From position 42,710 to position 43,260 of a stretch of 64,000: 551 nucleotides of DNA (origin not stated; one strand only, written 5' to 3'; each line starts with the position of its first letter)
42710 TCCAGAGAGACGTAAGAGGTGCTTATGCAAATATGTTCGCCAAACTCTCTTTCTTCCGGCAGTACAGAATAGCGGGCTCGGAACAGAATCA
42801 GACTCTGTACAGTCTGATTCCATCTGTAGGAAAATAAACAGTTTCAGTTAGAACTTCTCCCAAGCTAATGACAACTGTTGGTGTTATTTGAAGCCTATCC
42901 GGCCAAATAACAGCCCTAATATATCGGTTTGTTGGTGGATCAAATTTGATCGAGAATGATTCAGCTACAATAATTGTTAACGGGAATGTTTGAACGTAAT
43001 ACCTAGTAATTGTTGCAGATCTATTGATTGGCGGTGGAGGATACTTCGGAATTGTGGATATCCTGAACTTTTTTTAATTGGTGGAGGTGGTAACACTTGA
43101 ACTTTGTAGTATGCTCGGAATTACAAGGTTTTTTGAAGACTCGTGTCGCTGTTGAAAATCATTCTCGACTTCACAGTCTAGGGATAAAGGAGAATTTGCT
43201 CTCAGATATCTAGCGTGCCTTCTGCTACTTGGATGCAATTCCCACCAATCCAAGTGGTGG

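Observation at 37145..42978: ~53-bp direct repeat pair (83% identity) flanking a 5.7-kb module: GGT, diheme cytochrome c and small secreted proteins. Both copies start with ttggtgga like the tmRNA end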

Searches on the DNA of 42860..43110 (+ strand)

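Call 94: search_dna_similar(query=window:42860-43110:+, collection=phages, mode=distant, max_evalue=0.01, max_rows=5)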
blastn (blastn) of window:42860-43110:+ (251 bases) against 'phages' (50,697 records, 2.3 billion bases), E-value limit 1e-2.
No match.
